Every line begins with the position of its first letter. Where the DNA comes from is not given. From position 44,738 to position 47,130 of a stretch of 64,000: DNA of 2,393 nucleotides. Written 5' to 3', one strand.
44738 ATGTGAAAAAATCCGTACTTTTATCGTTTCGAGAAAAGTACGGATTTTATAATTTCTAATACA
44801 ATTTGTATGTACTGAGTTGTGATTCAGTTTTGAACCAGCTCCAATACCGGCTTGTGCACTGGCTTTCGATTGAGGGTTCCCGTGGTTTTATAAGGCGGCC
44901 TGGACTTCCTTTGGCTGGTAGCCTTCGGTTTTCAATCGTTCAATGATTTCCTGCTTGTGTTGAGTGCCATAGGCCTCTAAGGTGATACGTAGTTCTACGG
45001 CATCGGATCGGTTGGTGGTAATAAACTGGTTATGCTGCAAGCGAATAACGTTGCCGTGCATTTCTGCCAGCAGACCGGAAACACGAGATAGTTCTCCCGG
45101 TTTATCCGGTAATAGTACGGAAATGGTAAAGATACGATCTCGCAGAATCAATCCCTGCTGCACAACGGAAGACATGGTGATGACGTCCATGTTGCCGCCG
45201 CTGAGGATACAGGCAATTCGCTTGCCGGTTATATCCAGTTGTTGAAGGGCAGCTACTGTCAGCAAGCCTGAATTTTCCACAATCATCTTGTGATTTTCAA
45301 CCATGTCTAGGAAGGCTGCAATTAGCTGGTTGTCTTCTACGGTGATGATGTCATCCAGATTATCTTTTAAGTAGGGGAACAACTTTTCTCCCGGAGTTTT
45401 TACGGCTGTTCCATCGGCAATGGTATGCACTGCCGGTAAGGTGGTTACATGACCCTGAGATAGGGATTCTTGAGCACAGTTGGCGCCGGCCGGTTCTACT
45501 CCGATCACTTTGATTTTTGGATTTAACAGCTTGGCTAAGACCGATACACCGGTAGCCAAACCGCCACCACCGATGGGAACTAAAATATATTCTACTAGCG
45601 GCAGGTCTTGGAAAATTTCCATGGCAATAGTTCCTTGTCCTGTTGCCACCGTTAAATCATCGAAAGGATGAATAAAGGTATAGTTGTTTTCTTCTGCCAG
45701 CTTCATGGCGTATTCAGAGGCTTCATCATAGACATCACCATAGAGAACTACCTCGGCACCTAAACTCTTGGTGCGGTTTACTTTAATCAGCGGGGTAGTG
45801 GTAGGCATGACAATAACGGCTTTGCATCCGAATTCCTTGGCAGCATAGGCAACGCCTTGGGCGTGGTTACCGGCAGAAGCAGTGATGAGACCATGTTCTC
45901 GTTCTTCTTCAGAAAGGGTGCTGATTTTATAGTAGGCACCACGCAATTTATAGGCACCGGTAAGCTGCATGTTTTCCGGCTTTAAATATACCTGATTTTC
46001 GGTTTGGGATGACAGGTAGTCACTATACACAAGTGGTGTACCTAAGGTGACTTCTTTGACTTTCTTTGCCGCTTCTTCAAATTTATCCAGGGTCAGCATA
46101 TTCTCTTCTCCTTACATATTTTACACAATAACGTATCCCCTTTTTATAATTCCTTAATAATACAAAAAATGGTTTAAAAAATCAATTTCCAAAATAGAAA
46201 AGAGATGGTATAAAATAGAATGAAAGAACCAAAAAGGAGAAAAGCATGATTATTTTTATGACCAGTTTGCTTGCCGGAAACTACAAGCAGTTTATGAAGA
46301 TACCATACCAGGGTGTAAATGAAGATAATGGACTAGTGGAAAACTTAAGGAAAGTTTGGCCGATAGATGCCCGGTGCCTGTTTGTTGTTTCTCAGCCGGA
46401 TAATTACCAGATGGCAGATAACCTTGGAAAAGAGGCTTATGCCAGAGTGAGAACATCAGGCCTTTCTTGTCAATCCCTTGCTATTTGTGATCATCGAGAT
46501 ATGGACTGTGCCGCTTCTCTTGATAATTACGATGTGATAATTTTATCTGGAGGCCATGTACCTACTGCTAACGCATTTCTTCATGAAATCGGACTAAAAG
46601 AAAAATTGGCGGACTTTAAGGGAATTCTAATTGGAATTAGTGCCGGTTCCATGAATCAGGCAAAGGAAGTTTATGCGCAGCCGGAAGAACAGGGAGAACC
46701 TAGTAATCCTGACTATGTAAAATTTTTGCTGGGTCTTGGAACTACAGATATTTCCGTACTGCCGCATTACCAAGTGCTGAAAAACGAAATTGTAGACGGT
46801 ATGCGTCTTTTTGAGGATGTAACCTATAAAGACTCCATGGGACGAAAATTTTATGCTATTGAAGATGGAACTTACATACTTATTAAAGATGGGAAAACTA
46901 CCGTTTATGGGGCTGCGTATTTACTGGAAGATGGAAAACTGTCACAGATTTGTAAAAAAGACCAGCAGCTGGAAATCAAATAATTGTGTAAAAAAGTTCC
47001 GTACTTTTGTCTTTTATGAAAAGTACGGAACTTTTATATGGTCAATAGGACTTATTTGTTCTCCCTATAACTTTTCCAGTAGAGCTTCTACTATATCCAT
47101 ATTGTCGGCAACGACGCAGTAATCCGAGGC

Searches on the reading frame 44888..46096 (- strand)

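Call 8: search_protein_families(library=pfam, proteins=[window:44888-46096:-], max_evalue=0.001)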
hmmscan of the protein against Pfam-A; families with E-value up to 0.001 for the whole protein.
window:44888-46096:- (402 aa): 2 families
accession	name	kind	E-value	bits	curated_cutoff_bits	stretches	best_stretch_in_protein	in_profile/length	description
PF00291.31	PALP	-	2.6e-80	270.3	35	1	18-300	6-295/295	Pyridoxal-phosphate dependent enzyme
PF01842.31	ACT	-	8.2e-07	29.1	27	1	324-360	2-38/66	ACT domain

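Call 9: search_protein_families(library=ncbifam, proteins=[window:44888-46096:-], max_evalue=0.00001)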
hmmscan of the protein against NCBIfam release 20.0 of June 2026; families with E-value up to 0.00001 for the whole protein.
window:44888-46096:- (402 aa): 39 families (the best 25 are shown)
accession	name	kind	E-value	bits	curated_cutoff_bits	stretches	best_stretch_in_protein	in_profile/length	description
TIGR01127.1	ilvA_1Cterm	equivalog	1.2e-131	439.3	378.75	1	20-394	1-377/380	threonine ammonia-lyase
NF005600.0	PRK07334.1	equivalog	3.1e-118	394.9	496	1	1-397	10-406/408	threonine ammonia-lyase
NF006674.0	PRK09224.1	subfamily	9.1e-104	347.9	577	1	12-397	18-402/508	threonine ammonia-lyase IlvA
TIGR01124.1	ilvA_2Cterm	equivalog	1e-101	341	411.3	1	12-396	10-393/499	threonine ammonia-lyase, biosynthetic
NF006390.0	PRK08639.1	equivalog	3.4e-100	335.9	421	1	4-399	10-408/418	threonine ammonia-lyase IlvA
NF006389.0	PRK08638.1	equivalog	6.6e-94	314.5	453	1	2-315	10-327/333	bifunctional threonine ammonia-lyase/L-serine ammonia-lyase TdcB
NF009130.0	PRK12483.1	subfamily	7.4e-94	315.2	801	1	11-395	29-413/521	threonine ammonia-lyase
TIGR02079.1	THD1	equivalog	6.4e-93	311.8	440.55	1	5-394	2-395/410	threonine ammonia-lyase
NF005454.0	PRK07048.1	equivalog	9.7e-88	294.4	452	1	2-313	8-321/324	threo-3-hydroxy-L-aspartate ammonia-lyase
NF005292.0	PRK06815.1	equivalog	1.6e-76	257.4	371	1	4-313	6-318/320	threonine/serine dehydratase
NF005680.0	PRK07476.1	equivalog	1.8e-76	257.2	413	1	2-314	6-322/326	hydroxyectoine utilization dehydratase EutB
TIGR02991.1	ectoine_eutB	equivalog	1e-66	225.1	413.35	1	2-308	2-311/317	hydroxyectoine utilization dehydratase EutB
NF005147.0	PRK06608.1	equivalog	7.2e-66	222.3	380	1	5-317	10-325/339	serine/threonine dehydratase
NF006094.0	PRK08246.1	subfamily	5e-65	219.9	331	1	4-307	8-308/310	serine/threonine dehydratase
NF045641.2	BHydaspDhtseBhcB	equivalog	4.1e-62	210.1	550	1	3-305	4-307/312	beta-hydroxyaspartate dehydratase BhcB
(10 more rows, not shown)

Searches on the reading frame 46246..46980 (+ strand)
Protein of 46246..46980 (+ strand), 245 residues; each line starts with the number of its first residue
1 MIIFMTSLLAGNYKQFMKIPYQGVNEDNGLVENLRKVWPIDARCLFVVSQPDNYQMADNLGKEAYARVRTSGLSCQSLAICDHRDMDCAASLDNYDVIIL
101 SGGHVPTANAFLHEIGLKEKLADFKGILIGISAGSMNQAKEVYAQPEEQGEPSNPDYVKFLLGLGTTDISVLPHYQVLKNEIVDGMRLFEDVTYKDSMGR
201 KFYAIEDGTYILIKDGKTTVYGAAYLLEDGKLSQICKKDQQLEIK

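Call 8: search_protein_families(library=pfam, proteins=[window:46246-46980:+], max_evalue=0.001)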
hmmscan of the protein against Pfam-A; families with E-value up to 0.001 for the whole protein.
window:46246-46980:+ (245 aa): 1 family
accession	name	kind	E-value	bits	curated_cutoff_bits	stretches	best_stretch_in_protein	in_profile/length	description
PF03575.23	Peptidase_S51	-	1.3e-09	38.4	23.9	1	58-219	46-204/206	Peptidase family S51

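Call 9: search_protein_families(library=ncbifam, proteins=[window:46246-46980:+], max_evalue=0.00001)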
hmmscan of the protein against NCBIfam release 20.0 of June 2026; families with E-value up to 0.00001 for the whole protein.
window:46246-46980:+ (245 aa): 0 families
